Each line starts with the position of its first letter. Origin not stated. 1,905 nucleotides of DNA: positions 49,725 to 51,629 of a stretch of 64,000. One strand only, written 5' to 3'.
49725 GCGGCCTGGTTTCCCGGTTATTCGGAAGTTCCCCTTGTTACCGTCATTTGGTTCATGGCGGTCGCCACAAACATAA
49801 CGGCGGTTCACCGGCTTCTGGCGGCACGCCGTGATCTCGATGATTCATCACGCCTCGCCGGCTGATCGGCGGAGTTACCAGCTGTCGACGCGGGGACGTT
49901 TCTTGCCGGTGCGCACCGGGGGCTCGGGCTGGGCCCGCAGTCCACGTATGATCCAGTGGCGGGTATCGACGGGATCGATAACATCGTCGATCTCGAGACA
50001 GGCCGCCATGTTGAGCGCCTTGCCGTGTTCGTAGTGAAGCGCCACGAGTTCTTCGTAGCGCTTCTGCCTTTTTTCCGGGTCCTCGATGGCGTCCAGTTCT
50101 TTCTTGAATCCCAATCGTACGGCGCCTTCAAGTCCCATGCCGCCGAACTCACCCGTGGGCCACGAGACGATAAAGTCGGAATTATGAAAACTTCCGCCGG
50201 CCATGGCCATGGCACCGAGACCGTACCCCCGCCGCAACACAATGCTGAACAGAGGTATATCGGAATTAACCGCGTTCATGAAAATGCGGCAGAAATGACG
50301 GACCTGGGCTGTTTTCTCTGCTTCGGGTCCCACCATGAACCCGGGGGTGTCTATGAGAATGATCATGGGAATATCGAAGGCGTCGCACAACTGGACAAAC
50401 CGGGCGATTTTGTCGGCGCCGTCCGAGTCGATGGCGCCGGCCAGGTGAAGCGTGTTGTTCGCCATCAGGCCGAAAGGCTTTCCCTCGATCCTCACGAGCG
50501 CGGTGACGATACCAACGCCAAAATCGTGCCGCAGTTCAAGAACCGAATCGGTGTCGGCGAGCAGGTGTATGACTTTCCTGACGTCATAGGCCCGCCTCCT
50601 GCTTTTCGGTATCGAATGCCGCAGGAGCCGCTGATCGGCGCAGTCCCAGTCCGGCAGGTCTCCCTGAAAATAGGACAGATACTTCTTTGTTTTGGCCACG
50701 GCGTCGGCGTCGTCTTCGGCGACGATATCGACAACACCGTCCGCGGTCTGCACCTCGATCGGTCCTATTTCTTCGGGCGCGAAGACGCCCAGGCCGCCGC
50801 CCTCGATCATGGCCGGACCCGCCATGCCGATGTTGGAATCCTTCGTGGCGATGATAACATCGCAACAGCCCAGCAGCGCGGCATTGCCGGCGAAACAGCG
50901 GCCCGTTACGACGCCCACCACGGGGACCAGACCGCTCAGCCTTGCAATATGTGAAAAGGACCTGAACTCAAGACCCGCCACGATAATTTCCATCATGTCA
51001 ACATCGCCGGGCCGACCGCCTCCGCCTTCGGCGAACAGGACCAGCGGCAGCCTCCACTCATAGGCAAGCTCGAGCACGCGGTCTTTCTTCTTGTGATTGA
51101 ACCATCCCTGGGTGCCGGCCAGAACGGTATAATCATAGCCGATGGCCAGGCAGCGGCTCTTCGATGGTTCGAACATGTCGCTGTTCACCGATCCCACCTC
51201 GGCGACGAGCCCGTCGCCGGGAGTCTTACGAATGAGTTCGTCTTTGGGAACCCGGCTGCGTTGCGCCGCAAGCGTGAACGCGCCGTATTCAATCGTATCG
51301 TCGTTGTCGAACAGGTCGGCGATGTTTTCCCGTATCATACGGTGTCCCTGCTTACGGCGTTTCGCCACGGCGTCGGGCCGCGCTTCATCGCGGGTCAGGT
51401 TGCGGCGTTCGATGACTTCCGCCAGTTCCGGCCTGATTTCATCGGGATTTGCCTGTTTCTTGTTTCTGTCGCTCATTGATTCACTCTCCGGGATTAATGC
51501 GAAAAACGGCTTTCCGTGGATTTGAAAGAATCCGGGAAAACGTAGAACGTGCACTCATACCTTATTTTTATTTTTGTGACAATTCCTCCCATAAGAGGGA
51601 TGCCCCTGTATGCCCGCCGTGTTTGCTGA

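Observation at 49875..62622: Sigma-54 / TPR-GAF activator-controlled operon joining a Liv-type importer, two CoA-transferases and a carboxyltransferase; substrate unknown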

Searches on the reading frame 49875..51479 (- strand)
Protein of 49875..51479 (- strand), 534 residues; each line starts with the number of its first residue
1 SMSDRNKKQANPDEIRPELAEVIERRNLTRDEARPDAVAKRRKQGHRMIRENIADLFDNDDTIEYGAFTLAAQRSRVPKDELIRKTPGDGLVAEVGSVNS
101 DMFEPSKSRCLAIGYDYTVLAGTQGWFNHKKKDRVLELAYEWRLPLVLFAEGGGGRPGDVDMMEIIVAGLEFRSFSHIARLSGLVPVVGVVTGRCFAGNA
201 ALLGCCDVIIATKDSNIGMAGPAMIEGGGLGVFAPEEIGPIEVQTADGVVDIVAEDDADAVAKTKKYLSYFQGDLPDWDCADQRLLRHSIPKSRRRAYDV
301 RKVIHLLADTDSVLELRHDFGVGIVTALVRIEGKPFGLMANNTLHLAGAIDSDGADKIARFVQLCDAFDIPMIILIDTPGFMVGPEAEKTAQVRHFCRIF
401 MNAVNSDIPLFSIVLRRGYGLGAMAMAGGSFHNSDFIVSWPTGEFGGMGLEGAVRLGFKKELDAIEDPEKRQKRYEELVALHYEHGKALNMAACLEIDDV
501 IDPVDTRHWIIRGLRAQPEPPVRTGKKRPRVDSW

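Call 5: search_protein_families(library=pfam, proteins=[window:49875-51479:-])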
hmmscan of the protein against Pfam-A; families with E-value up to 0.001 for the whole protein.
window:49875-51479:- (534 aa): 2 families
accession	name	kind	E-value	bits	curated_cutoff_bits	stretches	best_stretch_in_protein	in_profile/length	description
PF01039.27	Carboxyl_trans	-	1.4e-73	248.7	22.3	1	41-522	2-483/493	Carboxyl transferase domain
PF03255.19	ACCA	-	2.3e-12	47.2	23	1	346-429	124-207/310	Acetyl co-enzyme A carboxylase carboxyltransferase-like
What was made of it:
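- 49875..51479 (-): Stand-alone biotin-dependent carboxyltransferase of the LCC type (CT-A), 534 aa. Pfam Carboxyl_trans 1.4e-73 (call 5).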

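Call 6: search_protein_families(library=ncbifam, proteins=[window:49875-51479:-])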
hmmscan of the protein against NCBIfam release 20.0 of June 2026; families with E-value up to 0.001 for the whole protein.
window:49875-51479:- (534 aa): 9 families
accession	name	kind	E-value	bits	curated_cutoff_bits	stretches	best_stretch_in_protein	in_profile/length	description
TIGR01117.1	mmdA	subfamily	7.9e-71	239.4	998.8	1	23-516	7-494/512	methylmalonyl-CoA decarboxylase subunit alpha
NF041504.1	AccA_sub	subfamily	2.5e-13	50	300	1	341-428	66-153/257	carboxyltransferase subunit alpha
NF004344.0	PRK05724.1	equivalog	4.3e-11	42.6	357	1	347-429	129-211/319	acetyl-CoA carboxylase carboxyltransferase subunit alpha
TIGR00513.1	accA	equivalog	2e-10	40.6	319.3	1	296-429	69-211/321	acetyl-CoA carboxylase carboxyl transferase subunit alpha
TIGR03133.1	malonate_beta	equivalog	9.9e-08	31.6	278.15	1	143-227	99-181/274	biotin-independent malonate decarboxylase subunit beta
NF005530.0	PRK07189.1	equivalog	1.5e-07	30.8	228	1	137-226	98-190/303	biotin-independent malonate decarboxylase subunit beta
TIGR00515.1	accD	equivalog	1.8e-05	24.3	317.45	0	115-255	127-264/285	acetyl-CoA carboxylase, carboxyltransferase subunit beta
NF008971.0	PRK12319.1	equivalog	0.00017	21.2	406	1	346-427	75-156/256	acetyl-CoA carboxylase carboxyl transferase subunit alpha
NF005925.0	PRK07938.1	equivalog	0.00084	18.7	260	0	182-220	92-130/252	enoyl-CoA hydratase family protein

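Call 11: search_solved_structures(query=window:49875-51479:-, max_evalue=1e-10)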
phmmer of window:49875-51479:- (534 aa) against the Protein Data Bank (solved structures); distinct sequences matched with E-value up to 1e-10: 42.
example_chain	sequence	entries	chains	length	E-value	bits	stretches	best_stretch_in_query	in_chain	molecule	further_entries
4rcn_A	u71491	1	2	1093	2.9e-191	640.5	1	12-512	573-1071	long-chain acyl-CoA carboxylase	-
5fif_A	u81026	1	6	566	1.2e-185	622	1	15-523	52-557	Carboxylase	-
1on3_A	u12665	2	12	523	1.7e-62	215.6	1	19-516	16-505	Methylmalonyl-CoA carboxyltransferase 12S subunit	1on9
7w5u_A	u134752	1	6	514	2.5e-56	195.2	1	16-515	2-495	Acetyl-CoA carboxylase complex, beta-chain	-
1vrg_A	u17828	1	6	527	8.8e-56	193.4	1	30-516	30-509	propionyl-CoA carboxylase, beta subunit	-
1x0u_A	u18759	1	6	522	8.2e-53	183.6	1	37-516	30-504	hypothetical methylmalonyl-CoA decarboxylase alpha subunit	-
8pn7_A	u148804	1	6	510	4.2e-51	178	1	20-514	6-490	Propionyl-CoA carboxylase beta chain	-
3n6r_B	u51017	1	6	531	1.8e-50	175.9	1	35-515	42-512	Propionyl-CoA carboxylase, beta subunit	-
8pn8_A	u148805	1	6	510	1.9e-50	175.9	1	24-514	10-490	Propionyl-CoA carboxylase beta chain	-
6ybq_A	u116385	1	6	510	1.9e-50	175.8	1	24-514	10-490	Propionyl-CoA carboxylase beta chain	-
3ibb_A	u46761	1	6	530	3.3e-50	175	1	18-516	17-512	Propionyl-CoA carboxylase complex B subunit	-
3iav_A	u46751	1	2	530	1e-49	173.4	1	18-516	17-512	Propionyl-CoA carboxylase complex B subunit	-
3ib9_A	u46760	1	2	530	1.2e-49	173.2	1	18-516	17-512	Propionyl-CoA carboxylase complex B subunit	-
1xnw_A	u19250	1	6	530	1.3e-49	173.1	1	18-516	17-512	propionyl-CoA carboxylase complex B subunit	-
6ybp_A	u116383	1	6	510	1.5e-49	172.9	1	24-514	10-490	Propionyl-CoA carboxylase beta chain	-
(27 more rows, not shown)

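Call 28: find_homologous_proteins(query=window:49875-51479:-, max_evalue=1e-30)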
Query window:49875-51479:- (534 aa): 8000 proteins with E <= 1e-30 among 8000 candidates; the best 120 are listed.
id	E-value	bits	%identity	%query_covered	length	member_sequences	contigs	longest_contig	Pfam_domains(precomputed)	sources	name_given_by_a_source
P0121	0.0e+0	1176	96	100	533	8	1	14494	PF01039.28,PF03255.20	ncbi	-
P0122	4.7e-290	981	77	100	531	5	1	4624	PF01039.28,PF03255.20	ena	-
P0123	5.3e-286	968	76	100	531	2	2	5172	PF01039.28,PF03255.20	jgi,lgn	jgi:acetyl-CoA carboxylase carboxyltransferase component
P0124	4.9e-284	962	77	99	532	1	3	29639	PF01039.28,PF03255.20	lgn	-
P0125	5.1e-284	962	76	100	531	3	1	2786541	PF01039.28,PF03255.20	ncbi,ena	-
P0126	6.5e-283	958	76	100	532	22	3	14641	PF01039.28,PF03255.20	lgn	-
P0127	1.3e-282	957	77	99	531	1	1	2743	PF01039.28,PF03255.20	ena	-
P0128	1.2e-281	954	77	99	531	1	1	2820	PF01039.28,PF03255.20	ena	-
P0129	1.0e-279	947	74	99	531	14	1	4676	PF01039.28,PF03255.20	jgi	-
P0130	3.6e-279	946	75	98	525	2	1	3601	PF01039.28,PF03255.20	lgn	-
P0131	1.3e-274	931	75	100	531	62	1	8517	PF01039.28,PF03255.20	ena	-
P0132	4.7e-274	929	75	99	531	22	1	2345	PF01039.28,PF03255.20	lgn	-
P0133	6.4e-274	928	77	98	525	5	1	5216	PF01039.28,PF03255.20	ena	-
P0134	9.6e-274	928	74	99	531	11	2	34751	PF01039.28,PF03255.20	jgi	jgi:acetyl-CoA carboxylase carboxyltransferase component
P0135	1.4e-273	927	73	99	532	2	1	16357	PF01039.28,PF03255.20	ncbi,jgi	-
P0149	3.9e-268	909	71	99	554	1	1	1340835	PF01039.28,PF03255.20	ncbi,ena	-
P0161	3.2e-260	883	72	98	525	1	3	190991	PF01039.28,PF03255.20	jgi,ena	-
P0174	8.0e-230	783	66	98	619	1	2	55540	PF25973.1,PF01039.28,PF00364.29,PF25919.1,PF03255.20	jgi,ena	-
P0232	3.3e-223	761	64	98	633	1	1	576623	PF25973.1,PF01039.28,PF00364.29,PF25919.1,PF25917.1,PF03255.20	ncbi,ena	-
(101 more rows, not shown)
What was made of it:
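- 49875..51479 (-): It is 64-66% identical to the CT part of BCCP-CT and BC-BCCP-CT fusion proteins (call 28).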

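Call 29: find_encoding_contigs(protein=P0125, flank=10000, max_places=1)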
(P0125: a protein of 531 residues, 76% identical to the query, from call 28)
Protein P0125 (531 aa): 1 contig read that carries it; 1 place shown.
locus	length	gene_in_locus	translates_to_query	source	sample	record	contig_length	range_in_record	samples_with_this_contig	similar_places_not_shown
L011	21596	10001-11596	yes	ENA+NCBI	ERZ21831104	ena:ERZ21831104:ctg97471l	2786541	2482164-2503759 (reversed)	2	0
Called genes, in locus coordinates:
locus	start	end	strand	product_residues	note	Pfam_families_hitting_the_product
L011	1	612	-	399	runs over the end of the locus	PF07690:MFS_1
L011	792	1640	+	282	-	PF00892:EamA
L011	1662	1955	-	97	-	PF08734:GYD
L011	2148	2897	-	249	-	PF00106:adh_short, PF08659:KR, PF13561:adh_short_C2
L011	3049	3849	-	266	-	PF00561:Abhydrolase_1, PF12146:Hydrolase_4, PF12697:Abhydrolase_6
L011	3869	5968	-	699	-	PF02629:CoA_binding (weak), PF13380:CoA_binding_2, PF13607:Succ_CoA_lig, PF13549:ATP-grasp_5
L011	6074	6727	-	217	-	PF14512:TM1586_NiRdase (faint), PF00881:Nitroreductase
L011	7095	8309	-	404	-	PF00144:Beta-lactamase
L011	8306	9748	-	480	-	PF13380:CoA_binding_2, PF13607:Succ_CoA_lig, PF19045:Ligase_CoA_2 (faint)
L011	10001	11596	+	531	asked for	PF01039:Carboxyl_trans, PF03255:ACCA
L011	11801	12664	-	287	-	PF05853:BKACE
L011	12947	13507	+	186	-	PF13302:Acetyltransf_3 (weak), PF13527:Acetyltransf_9, PF00583:Acetyltransf_1, PF13523:Acetyltransf_8 (weak), PF13673:Acetyltransf_10, PF13508:Acetyltransf_7, PF08445:FR47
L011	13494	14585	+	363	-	PF01546:Peptidase_M20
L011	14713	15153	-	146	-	-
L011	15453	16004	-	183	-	-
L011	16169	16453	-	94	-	-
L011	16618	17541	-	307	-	PF04240:Caroten_synth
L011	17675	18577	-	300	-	PF04055:Radical_SAM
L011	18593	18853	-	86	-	-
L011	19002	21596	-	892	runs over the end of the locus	PF04851:ResIII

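Call 30: find_encoding_contigs(protein=P0149, flank=10000, max_places=1)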
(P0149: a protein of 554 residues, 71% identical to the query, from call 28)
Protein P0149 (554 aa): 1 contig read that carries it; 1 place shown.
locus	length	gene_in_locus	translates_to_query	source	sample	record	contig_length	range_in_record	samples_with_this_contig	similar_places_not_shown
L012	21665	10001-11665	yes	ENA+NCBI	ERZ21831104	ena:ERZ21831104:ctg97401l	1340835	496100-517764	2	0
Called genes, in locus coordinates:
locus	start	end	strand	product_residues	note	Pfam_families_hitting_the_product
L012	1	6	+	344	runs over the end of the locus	PF13592:HTH_33, PF13358:DDE_3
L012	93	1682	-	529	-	PF00009:GTP_EFTU, PF01926:MMR_HSR1, PF22042:EF-G_D2, PF03144:GTP_EFTU_D2, PF16658:RF3_C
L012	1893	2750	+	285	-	PF01734:Patatin, PF19890:DUF6363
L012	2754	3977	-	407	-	PF07690:MFS_1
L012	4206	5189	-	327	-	PF13623:SurA_N_2, PF13624:SurA_N_3, PF09312:SurA_N, PF13145:Rotamase_2, PF13616:Rotamase_3, PF00639:Rotamase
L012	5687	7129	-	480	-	PF11794:HpaB_N, PF03241:HpaB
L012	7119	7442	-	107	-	PF27236:AF_0334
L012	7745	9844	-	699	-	PF02629:CoA_binding, PF13380:CoA_binding_2, PF13607:Succ_CoA_lig, PF13549:ATP-grasp_5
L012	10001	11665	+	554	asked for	PF01039:Carboxyl_trans, PF03255:ACCA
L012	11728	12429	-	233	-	PF08901:DUF1847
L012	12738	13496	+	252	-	PF00106:adh_short, PF08659:KR, PF13561:adh_short_C2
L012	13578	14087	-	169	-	-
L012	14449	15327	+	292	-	PF12728:HTH_17, PF12727:PBP_like, PF12974:Phosphonate-bd (weak)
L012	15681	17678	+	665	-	PF07715:Plug, PF00593:TonB_dep_Rec_b-barrel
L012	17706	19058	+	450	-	PF00005:ABC_tran, PF00437:T2SSE (faint), PF01695:IstB_IS21 (faint), PF13191:AAA_16 (weak), PF13476:AAA_23 (weak), PF13555:AAA_29 (weak), PF00005:ABC_tran, PF13304:AAA_21, +9 more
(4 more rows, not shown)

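Call 31: find_encoding_contigs(protein=P0161, flank=10000, max_places=1)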
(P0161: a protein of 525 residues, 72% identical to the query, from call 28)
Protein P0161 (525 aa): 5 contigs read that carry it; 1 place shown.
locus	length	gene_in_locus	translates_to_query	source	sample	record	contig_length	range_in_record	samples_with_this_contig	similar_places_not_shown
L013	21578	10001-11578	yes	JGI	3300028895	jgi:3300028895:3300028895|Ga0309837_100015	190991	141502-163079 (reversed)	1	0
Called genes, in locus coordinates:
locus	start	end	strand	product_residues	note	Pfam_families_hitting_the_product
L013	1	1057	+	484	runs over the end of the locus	PF00370:FGGY_N, PF02782:FGGY_C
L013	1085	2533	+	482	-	PF01565:FAD_binding_4, PF02913:FAD-oxidase_C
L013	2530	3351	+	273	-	PF01012:ETF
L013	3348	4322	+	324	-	PF01012:ETF (weak), PF00766:ETF_alpha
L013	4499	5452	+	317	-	PF03446:NAD_binding_2, PF03807:F420_oxidored, PF14833:NAD_binding_11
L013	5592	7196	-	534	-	PF00496:SBP_bac_5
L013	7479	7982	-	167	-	-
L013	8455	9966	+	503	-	PF00005:ABC_tran, PF02463:SMC_N (faint), PF13191:AAA_16 (faint), PF13245:AAA_19 (faint), PF13401:AAA_22 (faint), PF13476:AAA_23 (faint), PF13555:AAA_29 (faint), PF00005:ABC_tran, +2 more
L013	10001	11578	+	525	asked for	PF01039:Carboxyl_trans, PF03255:ACCA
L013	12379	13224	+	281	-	PF13426:PAS_9 (faint), PF00989:PAS (weak), PF08448:PAS_4 (faint), PF13188:PAS_8 (faint), PF08447:PAS_3 (weak), PF00989:PAS (weak)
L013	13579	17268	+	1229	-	PF07695:7TMR-DISM_7TM, PF00989:PAS, PF08447:PAS_3, PF13426:PAS_9, PF08447:PAS_3, PF00512:HisKA (weak), PF02518:HATPase_c, PF00072:Response_reg, +2 more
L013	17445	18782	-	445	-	PF11700:ATG22 (weak), PF07690:MFS_1, PF11700:ATG22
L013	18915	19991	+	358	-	PF11383:DUF3187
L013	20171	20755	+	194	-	PF01966:HD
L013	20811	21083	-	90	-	PF00126:HTH_1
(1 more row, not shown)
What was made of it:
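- CT-A orthologues are monocistronic in unrelated contexts (calls 29-31).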

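Call 80: search_solved_structures(query=window:49875-51479:-, max_evalue=1e-150, show_alignments=1)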
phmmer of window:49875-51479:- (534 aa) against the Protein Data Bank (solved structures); distinct sequences matched with E-value up to 1e-150: 2.
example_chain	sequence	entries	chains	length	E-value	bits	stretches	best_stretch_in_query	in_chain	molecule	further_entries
4rcn_A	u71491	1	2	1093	2.9e-191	640.5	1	12-512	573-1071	long-chain acyl-CoA carboxylase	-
5fif_A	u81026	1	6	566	1.2e-185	622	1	15-523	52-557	Carboxylase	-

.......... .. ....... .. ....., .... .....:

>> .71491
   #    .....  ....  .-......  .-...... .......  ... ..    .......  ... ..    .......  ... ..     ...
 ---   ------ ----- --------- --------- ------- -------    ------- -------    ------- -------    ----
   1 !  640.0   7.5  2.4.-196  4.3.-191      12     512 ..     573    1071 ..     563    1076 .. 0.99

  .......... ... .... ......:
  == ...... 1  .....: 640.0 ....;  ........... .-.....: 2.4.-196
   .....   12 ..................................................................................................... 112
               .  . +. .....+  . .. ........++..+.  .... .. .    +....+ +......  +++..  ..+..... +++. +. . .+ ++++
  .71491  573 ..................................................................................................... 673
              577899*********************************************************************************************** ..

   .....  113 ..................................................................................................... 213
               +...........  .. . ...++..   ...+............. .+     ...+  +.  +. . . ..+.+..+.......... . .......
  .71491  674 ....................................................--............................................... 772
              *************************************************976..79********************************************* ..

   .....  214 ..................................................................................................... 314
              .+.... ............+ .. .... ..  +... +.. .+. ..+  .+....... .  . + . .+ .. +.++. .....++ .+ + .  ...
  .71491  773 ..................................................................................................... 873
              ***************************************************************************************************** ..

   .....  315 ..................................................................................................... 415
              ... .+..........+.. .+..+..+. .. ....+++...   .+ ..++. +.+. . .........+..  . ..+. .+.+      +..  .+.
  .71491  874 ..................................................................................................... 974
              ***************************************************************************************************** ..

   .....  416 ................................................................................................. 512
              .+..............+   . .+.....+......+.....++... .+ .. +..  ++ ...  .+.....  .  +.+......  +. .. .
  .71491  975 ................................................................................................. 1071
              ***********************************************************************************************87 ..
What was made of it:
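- On Biotin-dependent acyl-CoA carboxyltransferase: The alignment to the 4RCN CT domain is almost ungapped (call 80).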

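Call 89: find_encoding_contigs(protein=P0174, flank=8000, max_places=2)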
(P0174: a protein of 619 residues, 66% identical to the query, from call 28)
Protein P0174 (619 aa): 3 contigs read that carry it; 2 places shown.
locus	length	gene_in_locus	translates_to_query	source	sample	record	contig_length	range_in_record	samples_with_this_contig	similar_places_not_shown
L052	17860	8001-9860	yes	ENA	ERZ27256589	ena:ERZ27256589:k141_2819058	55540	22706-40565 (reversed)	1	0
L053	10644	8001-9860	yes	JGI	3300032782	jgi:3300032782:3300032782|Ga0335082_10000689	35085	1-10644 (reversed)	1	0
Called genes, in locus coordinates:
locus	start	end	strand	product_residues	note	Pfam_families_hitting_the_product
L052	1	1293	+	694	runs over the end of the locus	PF03190:Thioredox_DsbH, PF13899:Thioredoxin_7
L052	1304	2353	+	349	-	PF01916:DS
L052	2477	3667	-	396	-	PF07394:DUF1501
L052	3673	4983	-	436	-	PF08811:DUF1800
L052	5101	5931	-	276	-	-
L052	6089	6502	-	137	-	PF00126:HTH_1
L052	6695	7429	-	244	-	-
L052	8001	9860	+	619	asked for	PF00364:Biotin_lipoyl, PF25919:BSH_CusB (faint), PF25973:BSH_CzcB (faint), PF01039:Carboxyl_trans, PF03255:ACCA (weak)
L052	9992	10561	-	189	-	PF06803:DUF1232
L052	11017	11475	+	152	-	PF12680:SnoaL_2 (weak)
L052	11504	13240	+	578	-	-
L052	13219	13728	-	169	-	-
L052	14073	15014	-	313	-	PF00378:ECH_1, PF16113:ECH_2 (weak), PF00378:ECH_1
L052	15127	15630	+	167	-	PF07719:TPR_2 (faint), PF13428:TPR_14 (faint), PF13371:TPR_9 (faint), PF13432:TPR_16 (weak), PF14559:TPR_19 (faint)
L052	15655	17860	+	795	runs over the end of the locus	PF06934:CTI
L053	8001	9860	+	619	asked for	PF00364:Biotin_lipoyl, PF25919:BSH_CusB (faint), PF25973:BSH_CzcB (faint), PF01039:Carboxyl_trans, PF03255:ACCA (weak)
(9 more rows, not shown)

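Call 90: find_encoding_contigs(protein=P0232, flank=8000, max_places=1)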
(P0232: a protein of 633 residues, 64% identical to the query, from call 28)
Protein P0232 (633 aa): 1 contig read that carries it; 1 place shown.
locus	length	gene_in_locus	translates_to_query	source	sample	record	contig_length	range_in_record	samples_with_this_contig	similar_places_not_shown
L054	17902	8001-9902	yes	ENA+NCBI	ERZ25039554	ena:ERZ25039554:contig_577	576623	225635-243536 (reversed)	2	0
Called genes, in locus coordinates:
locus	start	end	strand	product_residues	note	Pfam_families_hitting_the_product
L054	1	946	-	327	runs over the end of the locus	PF02779:Transket_pyr, PF02780:Transketolase_C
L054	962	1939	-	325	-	PF00676:E1_dh, PF02775:TPP_enzyme_C (weak)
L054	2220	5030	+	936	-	PF00384:Molybdopterin, PF01568:Molydop_binding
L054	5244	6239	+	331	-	PF16884:ADH_N_2, PF00107:ADH_zinc_N, PF13602:ADH_zinc_N_2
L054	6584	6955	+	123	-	PF00289:Biotin_carb_N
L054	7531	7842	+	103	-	PF02785:Biotin_carb_C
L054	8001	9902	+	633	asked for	PF25919:BSH_CusB (faint), PF00364:Biotin_lipoyl, PF25917:BSH_RND (weak), PF25973:BSH_CzcB (faint), PF01039:Carboxyl_trans, PF03255:ACCA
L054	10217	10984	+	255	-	-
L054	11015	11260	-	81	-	-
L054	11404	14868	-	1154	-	PF03704:BTAD, PF07719:TPR_2 (faint), PF13191:AAA_16, PF13401:AAA_22 (weak), PF13424:TPR_12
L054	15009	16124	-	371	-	PF09994:T6SS_Tle1-like_cat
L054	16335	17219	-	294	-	-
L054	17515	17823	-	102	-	PF07311:Dodecin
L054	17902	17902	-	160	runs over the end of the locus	PF27746:Small_heat_shock_put (weak), PF00011:HSP20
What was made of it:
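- Tried and rejected: One stands alone and one looks like a broken LCC (calls 89, 90).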
